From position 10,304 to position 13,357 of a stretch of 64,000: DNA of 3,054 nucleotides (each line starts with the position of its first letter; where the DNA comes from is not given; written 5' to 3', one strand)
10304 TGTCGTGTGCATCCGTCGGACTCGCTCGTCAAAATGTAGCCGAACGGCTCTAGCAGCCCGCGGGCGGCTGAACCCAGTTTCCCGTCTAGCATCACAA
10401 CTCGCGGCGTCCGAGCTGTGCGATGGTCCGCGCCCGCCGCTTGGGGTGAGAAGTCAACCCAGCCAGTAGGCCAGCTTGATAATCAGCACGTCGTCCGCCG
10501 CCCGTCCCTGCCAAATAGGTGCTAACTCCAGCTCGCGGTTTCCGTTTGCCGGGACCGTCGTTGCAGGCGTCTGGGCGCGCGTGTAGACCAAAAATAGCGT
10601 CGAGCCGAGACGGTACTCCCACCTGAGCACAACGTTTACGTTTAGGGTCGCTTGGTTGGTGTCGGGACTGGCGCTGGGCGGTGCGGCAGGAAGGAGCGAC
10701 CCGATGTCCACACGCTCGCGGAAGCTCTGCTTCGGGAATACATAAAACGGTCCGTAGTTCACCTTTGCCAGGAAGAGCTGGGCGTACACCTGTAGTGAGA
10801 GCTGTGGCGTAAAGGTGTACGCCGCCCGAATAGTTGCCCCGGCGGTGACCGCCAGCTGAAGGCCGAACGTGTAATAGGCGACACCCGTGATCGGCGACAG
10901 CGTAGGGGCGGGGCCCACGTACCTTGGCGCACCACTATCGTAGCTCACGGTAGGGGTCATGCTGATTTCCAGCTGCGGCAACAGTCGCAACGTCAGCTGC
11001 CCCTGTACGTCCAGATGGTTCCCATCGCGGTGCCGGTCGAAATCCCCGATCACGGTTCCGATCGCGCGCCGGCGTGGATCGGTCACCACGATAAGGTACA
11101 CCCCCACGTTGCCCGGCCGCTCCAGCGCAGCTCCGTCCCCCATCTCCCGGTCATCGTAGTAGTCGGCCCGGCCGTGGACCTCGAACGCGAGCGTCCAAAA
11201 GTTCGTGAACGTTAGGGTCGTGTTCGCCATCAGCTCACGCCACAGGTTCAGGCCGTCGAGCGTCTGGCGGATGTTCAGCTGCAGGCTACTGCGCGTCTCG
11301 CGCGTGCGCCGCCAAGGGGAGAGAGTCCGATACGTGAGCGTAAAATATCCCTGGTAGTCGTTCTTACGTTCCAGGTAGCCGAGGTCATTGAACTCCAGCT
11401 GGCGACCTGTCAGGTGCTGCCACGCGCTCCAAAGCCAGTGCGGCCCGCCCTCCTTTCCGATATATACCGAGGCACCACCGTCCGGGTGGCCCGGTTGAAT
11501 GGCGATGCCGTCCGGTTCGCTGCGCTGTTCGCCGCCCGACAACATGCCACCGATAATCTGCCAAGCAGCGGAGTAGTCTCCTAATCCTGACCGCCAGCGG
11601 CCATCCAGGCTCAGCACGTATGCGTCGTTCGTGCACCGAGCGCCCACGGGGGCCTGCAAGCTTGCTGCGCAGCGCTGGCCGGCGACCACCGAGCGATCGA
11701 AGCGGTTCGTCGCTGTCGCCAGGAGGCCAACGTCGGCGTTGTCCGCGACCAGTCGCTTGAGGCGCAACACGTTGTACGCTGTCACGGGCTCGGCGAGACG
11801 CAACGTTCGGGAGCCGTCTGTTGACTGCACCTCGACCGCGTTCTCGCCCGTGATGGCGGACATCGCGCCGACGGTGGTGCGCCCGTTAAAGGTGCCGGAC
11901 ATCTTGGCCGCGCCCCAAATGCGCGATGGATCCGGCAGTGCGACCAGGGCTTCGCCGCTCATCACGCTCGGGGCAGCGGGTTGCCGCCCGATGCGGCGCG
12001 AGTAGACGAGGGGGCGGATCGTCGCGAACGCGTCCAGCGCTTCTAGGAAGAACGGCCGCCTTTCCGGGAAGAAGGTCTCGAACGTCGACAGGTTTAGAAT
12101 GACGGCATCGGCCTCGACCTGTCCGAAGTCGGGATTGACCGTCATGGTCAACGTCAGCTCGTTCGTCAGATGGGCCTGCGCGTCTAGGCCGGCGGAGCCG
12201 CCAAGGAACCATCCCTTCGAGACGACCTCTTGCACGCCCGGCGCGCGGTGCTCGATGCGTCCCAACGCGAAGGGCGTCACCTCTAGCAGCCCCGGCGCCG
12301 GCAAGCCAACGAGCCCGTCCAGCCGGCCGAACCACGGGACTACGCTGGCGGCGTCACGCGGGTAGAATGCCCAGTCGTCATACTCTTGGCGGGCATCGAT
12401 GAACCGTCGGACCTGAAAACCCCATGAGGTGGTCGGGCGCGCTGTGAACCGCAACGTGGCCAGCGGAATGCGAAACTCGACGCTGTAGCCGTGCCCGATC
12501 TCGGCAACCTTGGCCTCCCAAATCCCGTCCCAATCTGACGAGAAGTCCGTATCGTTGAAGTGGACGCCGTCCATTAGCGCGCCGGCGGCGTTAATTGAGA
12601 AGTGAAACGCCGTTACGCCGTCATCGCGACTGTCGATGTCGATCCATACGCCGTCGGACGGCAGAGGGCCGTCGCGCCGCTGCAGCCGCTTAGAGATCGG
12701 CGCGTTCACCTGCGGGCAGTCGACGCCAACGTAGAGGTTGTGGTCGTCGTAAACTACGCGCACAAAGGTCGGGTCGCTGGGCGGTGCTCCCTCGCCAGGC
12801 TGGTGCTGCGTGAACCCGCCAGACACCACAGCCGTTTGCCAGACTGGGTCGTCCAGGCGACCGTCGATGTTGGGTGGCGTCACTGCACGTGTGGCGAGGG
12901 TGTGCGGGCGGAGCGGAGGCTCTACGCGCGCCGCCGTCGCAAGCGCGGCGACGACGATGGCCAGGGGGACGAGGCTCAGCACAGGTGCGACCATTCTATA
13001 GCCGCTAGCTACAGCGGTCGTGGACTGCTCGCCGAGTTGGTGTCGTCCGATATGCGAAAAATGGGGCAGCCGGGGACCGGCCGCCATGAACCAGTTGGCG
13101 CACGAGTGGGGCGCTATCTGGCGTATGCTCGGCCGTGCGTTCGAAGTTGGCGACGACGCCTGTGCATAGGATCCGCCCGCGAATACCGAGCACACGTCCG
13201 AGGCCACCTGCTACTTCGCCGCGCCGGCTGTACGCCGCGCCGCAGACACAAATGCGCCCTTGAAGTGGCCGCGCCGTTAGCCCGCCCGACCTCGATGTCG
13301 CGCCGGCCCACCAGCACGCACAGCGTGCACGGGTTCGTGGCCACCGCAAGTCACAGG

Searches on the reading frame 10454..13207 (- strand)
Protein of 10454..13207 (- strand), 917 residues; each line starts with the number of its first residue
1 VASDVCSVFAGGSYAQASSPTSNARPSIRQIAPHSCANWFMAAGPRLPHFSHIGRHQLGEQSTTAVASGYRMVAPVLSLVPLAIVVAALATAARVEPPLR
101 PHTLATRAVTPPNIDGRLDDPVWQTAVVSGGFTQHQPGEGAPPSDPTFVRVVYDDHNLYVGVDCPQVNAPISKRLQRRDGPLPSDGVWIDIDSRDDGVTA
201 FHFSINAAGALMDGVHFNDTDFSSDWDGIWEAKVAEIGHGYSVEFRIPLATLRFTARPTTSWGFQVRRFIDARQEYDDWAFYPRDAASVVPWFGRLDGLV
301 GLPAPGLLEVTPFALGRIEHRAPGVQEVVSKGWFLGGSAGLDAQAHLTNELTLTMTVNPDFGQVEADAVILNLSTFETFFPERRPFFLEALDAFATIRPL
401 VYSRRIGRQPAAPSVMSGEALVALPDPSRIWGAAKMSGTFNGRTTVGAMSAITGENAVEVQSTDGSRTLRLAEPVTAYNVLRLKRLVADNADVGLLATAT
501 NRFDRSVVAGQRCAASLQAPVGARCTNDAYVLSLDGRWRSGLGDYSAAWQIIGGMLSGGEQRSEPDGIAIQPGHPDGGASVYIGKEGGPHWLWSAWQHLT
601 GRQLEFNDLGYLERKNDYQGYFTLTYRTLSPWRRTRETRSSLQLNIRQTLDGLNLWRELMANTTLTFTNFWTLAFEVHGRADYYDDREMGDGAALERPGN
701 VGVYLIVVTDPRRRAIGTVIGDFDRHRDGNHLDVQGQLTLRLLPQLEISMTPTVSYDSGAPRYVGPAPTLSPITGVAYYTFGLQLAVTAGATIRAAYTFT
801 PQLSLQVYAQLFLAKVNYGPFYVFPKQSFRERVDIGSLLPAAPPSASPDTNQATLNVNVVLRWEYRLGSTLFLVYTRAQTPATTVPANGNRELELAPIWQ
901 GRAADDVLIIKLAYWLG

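Call 76: search_protein_families(library=pfam, proteins=[window:10454-13207:-], max_evalue=0.00001)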
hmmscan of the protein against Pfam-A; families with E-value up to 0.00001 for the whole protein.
window:10454-13207:- (917 aa): 2 families
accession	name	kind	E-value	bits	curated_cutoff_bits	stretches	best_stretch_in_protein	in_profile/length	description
PF19313.5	DUF5916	-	8e-56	190.4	22.6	2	337-505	26-197/572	Domain of unknown function (DUF5916)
PF06452.16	CBM9_1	-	1e-07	32.5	23.4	1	114-270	1-150/185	Carbohydrate family 9 binding domain-like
